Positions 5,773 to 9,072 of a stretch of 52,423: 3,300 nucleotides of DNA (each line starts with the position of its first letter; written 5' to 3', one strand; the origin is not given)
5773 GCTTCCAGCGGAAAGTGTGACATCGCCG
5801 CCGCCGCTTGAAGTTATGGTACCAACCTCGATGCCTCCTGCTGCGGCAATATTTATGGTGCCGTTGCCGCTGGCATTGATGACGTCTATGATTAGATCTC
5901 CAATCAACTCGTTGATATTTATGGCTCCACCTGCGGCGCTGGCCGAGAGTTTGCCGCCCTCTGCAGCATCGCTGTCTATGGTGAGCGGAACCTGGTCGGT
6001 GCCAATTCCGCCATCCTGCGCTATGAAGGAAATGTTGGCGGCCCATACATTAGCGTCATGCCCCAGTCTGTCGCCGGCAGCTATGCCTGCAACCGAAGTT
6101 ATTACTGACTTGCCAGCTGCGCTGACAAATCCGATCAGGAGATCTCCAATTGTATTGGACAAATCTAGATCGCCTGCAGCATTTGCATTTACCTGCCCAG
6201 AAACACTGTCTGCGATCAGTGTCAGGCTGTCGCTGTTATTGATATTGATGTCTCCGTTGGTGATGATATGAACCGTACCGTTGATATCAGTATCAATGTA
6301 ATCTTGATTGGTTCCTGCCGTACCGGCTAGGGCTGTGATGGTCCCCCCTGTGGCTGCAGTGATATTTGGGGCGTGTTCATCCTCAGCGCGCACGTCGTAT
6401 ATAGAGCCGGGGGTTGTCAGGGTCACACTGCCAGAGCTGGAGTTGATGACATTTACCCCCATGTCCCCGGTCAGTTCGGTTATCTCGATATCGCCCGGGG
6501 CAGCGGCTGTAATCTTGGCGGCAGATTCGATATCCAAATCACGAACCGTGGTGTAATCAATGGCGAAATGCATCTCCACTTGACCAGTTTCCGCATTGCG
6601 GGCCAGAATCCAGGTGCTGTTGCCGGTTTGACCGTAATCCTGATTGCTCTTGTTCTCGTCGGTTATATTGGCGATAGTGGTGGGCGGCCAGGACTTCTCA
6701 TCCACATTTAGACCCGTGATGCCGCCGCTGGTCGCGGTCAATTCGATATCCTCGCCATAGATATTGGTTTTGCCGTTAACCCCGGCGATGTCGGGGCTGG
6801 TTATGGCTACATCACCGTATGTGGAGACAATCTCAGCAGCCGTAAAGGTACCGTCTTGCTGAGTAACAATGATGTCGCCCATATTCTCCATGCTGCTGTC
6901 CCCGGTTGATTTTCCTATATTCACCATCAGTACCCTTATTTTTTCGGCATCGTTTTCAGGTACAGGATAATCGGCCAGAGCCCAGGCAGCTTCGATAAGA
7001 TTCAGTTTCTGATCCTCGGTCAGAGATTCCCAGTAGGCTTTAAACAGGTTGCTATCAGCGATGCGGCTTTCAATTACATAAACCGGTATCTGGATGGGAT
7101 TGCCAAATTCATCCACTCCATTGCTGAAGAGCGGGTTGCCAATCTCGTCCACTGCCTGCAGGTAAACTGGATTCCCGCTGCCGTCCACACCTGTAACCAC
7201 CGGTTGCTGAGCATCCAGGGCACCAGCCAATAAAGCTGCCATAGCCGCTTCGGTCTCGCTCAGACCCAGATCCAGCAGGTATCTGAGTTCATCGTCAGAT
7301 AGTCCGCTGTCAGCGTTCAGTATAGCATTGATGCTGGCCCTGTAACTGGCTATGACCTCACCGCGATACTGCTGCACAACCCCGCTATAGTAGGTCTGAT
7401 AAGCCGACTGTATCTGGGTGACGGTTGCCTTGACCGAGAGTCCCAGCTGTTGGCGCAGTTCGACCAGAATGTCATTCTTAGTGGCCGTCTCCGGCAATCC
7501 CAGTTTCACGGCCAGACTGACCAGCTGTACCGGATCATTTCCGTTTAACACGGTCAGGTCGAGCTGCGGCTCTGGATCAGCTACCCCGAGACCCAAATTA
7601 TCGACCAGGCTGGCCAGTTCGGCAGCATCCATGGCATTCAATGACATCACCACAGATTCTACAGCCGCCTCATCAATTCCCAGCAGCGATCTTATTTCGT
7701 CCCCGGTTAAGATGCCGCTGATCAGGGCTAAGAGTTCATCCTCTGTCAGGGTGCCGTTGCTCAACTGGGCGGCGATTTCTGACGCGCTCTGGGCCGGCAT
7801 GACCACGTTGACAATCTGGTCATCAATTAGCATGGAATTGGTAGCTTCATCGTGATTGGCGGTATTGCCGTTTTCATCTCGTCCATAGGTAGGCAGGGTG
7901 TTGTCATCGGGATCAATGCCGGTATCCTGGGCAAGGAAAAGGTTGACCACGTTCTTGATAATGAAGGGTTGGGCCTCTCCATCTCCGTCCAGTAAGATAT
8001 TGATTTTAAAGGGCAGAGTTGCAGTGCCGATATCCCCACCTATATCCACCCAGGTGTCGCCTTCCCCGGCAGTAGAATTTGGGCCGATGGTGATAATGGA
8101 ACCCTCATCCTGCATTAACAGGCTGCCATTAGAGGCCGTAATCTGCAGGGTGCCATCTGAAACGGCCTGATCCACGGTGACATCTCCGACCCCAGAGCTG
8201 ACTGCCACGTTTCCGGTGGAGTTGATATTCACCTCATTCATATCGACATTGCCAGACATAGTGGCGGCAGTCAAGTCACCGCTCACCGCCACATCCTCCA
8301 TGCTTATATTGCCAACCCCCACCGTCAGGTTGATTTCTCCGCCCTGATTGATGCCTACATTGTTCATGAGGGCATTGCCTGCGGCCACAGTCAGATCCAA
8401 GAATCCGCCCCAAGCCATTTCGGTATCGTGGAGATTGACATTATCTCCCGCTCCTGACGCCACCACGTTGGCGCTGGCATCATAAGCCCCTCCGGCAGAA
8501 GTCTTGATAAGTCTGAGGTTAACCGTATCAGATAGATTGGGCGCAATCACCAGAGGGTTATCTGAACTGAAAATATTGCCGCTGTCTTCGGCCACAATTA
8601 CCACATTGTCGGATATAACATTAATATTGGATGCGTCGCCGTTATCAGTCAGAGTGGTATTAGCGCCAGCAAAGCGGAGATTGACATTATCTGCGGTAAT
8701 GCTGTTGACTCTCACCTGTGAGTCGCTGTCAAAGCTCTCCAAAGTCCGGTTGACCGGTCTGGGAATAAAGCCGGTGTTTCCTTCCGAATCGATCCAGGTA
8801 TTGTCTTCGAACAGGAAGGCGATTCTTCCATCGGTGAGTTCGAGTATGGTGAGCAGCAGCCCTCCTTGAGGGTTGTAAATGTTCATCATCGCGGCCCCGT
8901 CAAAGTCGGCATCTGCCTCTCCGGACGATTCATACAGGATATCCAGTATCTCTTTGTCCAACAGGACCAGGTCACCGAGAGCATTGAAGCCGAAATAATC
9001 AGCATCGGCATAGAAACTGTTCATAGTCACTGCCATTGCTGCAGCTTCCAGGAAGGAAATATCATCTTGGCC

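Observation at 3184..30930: One uninterrupted 27.7-kb ORF: a 9,248-aa SLH-anchored filamentous surface protein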

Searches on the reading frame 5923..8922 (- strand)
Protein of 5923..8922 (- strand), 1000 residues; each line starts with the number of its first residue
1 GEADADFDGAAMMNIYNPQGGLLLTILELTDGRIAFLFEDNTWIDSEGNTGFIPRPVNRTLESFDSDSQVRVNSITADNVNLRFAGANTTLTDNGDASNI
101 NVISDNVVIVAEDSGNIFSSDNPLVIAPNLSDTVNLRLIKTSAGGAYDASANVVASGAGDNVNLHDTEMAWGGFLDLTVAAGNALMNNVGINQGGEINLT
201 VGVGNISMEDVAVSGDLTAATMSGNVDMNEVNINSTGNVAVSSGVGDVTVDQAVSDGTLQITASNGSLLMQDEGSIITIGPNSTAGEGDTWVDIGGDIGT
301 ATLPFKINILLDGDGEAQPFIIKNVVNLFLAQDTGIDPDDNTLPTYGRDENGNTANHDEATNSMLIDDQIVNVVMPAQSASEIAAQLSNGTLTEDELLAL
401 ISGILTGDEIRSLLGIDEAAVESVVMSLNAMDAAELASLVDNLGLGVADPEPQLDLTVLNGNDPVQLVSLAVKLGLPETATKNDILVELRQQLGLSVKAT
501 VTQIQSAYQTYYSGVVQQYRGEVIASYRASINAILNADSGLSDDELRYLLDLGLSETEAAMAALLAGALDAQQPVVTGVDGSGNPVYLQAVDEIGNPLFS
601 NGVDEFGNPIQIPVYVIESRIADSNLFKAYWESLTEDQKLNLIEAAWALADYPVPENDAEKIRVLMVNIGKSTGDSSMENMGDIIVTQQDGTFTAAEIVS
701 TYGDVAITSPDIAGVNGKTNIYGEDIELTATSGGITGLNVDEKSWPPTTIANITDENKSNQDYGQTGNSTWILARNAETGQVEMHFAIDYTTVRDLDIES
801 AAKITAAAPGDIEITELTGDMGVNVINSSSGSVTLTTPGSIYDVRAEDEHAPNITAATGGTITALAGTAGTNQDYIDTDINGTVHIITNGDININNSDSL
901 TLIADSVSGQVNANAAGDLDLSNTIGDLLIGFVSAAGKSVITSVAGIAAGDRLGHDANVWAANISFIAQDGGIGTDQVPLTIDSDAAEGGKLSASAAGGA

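Call 5: search_protein_families(library=pfam, proteins=[window:5923-8922:-], max_evalue=0.01)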
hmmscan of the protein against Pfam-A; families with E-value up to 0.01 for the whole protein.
window:5923-8922:- (1000 aa): 0 families

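Call 11: search_protein_families(library=ncbifam, proteins=[window:5923-8922:-], max_evalue=0.1)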
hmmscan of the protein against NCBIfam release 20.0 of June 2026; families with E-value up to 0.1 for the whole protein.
window:5923-8922:- (1000 aa): 1 family
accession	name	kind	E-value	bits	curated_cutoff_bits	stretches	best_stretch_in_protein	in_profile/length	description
NF049997.1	LiaG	equivalog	0.026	13.7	285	1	180-270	125-209/286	LiaG family protein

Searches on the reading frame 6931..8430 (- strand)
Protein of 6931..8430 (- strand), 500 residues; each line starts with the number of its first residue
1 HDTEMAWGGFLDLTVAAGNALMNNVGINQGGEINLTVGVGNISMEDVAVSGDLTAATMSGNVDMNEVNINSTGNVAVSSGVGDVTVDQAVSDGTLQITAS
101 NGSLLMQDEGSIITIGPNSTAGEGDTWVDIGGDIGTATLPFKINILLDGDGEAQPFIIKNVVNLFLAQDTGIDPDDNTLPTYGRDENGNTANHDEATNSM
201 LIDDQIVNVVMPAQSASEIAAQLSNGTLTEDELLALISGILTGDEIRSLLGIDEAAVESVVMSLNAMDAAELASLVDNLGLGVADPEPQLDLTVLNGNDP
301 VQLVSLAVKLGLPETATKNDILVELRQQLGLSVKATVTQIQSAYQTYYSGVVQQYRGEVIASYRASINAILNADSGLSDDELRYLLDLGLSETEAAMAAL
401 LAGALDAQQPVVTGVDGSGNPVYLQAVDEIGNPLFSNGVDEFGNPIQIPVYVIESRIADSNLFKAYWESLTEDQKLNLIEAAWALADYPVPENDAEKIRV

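Call 30: search_protein_families(library=pfam, proteins=[window:6931-8430:-], max_evalue=5)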
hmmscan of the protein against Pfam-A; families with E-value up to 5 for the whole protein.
window:6931-8430:- (500 aa): 2 families
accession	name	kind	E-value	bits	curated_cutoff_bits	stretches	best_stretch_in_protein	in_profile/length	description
PF13349.12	DUF4097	-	0.0055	16.5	22.9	1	32-104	79-148/247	Toastrack DUF4097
PF02885.22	Glycos_trans_3N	-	1.5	9.1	26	0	223-244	8-29/63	Glycosyl transferase family, helical bundle domain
